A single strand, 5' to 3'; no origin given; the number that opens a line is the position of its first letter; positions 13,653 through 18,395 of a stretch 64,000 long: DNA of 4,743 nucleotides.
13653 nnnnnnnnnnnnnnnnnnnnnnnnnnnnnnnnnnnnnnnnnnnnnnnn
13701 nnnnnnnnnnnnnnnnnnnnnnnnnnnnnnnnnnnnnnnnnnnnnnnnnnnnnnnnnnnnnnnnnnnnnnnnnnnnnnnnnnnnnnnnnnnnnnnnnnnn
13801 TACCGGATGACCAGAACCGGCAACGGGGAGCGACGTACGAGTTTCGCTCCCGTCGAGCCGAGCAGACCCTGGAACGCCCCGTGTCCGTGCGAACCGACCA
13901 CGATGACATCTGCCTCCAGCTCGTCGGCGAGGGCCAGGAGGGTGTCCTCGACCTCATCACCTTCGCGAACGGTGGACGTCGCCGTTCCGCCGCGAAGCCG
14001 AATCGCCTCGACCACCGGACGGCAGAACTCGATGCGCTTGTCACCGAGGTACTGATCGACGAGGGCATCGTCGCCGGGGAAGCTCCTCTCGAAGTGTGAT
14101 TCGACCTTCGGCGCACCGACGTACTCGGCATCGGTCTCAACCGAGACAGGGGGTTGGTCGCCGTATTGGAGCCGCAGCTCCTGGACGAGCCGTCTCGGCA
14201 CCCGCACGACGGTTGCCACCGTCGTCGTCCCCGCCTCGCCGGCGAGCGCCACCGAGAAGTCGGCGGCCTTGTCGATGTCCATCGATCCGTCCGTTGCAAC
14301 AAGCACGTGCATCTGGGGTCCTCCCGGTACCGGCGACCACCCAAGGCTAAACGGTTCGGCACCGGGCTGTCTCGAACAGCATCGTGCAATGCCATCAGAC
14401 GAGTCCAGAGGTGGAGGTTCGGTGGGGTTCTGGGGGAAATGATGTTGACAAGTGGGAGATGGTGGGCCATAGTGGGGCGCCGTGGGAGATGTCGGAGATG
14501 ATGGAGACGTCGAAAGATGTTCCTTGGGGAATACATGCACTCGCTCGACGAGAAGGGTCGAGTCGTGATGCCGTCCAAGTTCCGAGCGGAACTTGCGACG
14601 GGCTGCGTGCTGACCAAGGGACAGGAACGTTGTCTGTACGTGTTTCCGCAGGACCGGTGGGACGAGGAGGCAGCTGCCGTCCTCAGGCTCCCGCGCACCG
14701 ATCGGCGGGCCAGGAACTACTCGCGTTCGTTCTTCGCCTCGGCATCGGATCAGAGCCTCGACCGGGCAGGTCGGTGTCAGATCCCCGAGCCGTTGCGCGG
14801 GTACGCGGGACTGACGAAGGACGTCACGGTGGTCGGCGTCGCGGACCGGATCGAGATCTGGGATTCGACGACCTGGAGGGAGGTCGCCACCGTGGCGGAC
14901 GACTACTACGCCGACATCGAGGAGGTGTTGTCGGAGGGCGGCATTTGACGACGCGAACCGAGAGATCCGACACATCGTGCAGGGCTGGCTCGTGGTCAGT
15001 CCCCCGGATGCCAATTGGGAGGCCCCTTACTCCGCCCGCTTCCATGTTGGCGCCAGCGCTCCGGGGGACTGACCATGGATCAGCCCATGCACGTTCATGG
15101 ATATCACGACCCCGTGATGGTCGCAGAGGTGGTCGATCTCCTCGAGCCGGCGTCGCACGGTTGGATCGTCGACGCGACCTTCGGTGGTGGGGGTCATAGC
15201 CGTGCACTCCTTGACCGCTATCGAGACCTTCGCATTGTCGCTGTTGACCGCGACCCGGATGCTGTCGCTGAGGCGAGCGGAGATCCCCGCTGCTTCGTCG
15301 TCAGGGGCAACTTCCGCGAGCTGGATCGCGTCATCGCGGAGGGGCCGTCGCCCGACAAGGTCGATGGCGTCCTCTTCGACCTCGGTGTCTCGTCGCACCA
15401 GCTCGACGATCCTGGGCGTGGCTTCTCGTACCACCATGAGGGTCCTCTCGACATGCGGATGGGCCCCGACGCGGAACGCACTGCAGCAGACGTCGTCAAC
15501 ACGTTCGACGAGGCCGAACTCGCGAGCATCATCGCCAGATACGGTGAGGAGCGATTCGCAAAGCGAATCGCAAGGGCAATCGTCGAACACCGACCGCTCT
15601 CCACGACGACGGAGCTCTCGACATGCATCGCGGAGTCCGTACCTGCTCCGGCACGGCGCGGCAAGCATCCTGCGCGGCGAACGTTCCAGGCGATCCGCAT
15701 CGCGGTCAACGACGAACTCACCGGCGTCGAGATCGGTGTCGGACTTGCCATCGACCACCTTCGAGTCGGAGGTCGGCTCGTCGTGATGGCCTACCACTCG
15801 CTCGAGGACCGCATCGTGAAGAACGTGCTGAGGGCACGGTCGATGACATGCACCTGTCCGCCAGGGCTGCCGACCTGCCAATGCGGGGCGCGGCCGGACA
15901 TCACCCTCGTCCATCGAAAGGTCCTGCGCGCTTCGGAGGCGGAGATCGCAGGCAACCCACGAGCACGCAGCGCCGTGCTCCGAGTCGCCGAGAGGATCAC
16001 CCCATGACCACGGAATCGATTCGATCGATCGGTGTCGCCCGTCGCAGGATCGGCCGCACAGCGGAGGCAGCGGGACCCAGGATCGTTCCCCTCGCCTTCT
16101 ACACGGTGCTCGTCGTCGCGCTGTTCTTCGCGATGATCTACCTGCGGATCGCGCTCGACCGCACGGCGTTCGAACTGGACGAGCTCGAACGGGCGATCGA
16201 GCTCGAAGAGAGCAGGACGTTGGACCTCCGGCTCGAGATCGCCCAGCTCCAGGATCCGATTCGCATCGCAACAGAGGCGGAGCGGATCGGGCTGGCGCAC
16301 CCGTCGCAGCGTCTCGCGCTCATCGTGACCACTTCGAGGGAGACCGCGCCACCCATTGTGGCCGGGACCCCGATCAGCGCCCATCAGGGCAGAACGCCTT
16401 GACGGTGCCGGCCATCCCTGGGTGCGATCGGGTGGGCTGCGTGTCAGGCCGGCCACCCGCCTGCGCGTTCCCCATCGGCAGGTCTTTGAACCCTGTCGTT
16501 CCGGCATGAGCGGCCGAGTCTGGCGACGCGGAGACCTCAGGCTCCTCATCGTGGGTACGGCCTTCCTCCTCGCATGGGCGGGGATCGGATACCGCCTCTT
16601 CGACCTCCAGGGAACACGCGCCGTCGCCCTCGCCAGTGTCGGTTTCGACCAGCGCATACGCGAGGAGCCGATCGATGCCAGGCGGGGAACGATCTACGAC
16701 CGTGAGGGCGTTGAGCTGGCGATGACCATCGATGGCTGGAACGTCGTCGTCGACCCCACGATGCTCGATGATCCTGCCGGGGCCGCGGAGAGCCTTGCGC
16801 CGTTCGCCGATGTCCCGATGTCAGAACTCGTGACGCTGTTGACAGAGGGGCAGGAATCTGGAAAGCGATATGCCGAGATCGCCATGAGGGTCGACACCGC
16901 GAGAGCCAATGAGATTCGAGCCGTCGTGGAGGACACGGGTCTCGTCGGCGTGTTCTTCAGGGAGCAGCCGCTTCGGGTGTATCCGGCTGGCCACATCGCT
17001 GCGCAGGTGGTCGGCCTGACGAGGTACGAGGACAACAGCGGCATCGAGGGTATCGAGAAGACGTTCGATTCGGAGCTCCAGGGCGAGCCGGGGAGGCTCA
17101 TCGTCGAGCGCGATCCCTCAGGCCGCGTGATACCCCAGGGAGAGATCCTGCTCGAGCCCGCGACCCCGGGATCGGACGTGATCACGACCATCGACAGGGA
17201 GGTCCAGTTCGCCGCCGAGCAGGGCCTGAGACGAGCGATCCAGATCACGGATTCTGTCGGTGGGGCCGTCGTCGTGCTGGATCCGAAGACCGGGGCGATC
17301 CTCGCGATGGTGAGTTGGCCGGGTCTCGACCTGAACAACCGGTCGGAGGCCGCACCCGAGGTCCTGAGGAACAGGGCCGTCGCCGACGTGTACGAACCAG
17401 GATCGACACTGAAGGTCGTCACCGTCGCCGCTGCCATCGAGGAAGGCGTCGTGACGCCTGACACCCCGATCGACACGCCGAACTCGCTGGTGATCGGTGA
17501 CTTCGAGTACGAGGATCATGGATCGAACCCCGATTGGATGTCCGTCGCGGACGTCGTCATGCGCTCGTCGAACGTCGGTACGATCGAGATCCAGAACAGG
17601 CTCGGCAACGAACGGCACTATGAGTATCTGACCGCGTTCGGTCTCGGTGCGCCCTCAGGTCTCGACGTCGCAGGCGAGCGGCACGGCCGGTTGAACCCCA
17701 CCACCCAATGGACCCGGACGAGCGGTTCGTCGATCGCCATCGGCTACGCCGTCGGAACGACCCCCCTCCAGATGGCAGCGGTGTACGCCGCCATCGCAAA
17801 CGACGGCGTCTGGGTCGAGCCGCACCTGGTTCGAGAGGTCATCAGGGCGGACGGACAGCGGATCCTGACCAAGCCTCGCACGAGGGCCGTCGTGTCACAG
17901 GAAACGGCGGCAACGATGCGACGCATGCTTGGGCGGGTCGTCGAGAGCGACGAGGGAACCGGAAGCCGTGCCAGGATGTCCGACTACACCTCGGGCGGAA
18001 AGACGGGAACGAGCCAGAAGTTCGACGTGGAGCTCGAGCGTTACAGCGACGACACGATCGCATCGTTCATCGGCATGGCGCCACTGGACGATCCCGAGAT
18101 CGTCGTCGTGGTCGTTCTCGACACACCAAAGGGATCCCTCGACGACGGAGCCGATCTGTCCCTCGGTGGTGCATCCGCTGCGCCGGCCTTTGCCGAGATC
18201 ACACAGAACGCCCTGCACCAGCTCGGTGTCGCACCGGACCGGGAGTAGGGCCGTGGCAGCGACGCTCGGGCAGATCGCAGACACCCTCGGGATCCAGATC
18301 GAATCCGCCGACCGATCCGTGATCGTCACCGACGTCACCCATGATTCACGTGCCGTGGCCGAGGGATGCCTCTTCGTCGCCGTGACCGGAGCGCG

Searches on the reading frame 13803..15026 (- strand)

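Call 24: search_protein_families(library=pfam, proteins=[window:13803-15026:-], max_evalue=0.01)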
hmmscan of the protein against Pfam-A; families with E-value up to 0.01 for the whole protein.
window:13803-15026:- (408 aa): 1 family
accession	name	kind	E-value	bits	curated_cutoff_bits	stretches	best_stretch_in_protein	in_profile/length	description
PF00582.32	Usp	-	2.1e-19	70.9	24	1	240-408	4-141/141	Universal stress protein family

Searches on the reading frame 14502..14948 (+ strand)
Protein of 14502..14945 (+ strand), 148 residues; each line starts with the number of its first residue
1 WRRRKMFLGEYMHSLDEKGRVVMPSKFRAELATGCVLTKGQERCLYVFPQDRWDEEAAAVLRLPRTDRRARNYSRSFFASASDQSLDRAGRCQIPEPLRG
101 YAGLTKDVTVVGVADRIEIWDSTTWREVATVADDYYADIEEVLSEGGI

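Call 32: search_protein_families(library=pfam, proteins=[window:14502-14945:+], max_evalue=0.001)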
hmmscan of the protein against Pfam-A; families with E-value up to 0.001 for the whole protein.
window:14502-14945:+ (148 aa): 1 family
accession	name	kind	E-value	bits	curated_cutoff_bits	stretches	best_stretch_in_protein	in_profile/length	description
PF02381.23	MraZ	-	6.8e-31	106.5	23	2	6-73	1-69/72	MraZ protein, putative antitoxin-like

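Call 37: find_encoding_contigs(protein=window:14517-14948:+, flank=10000, max_places=10)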
Protein window:14517-14948:+ (143 aa): no gene with exactly this product is on record in the collection.

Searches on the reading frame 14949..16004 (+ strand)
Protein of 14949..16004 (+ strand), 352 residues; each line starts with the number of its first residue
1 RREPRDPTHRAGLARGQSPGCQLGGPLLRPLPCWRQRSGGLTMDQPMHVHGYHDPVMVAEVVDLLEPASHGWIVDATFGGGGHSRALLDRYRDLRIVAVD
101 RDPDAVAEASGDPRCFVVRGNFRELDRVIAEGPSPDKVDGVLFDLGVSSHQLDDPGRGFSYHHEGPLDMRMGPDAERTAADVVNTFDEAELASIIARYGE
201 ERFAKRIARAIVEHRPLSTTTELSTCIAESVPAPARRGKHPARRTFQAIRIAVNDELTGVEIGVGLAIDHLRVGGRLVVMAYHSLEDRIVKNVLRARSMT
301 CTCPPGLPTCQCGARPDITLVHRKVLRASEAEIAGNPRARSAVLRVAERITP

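Call 32: search_protein_families(library=pfam, proteins=[window:14949-16004:+], max_evalue=0.001)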
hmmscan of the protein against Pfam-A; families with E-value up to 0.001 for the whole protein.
window:14949-16004:+ (352 aa): 2 families
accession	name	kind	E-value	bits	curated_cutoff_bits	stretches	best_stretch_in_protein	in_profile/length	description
PF01795.25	Methyltransf_5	-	2.3e-104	349.6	27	1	53-350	4-309/309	MraW methylase family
PF01728.25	FtsJ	-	0.00017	22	24.1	1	70-149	22-105/181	FtsJ-like methyltransferase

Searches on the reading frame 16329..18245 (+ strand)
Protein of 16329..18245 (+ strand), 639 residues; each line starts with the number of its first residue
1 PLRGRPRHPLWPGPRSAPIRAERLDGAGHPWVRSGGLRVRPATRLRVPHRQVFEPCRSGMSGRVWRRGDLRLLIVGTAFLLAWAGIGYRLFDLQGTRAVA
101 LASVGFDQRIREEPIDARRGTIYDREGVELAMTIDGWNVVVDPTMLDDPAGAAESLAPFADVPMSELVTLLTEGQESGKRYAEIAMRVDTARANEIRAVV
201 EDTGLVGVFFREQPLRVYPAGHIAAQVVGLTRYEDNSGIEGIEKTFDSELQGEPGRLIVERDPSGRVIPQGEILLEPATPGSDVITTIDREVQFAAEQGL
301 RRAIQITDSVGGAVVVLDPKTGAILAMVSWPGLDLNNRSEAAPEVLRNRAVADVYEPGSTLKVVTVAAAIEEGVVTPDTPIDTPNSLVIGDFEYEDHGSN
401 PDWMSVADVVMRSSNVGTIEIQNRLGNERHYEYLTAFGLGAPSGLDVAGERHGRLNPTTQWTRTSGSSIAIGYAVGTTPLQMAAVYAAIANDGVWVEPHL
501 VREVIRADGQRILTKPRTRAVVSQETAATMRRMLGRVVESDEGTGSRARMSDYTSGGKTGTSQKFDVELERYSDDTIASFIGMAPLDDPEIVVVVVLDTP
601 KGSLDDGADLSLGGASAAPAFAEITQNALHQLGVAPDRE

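Call 32: search_protein_families(library=pfam, proteins=[window:16329-18245:+], max_evalue=0.001)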
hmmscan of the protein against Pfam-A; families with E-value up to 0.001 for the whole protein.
window:16329-18245:+ (639 aa): 2 families
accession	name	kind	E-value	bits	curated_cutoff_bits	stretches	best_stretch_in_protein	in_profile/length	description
PF00905.27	Transpeptidase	-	4.9e-73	246.4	22.1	1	312-625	1-298/299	Penicillin binding protein transpeptidase domain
PF03717.20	PBP_dimer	-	7e-18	66.1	24.4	1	115-270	2-178/180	Penicillin-binding Protein dimerisation domain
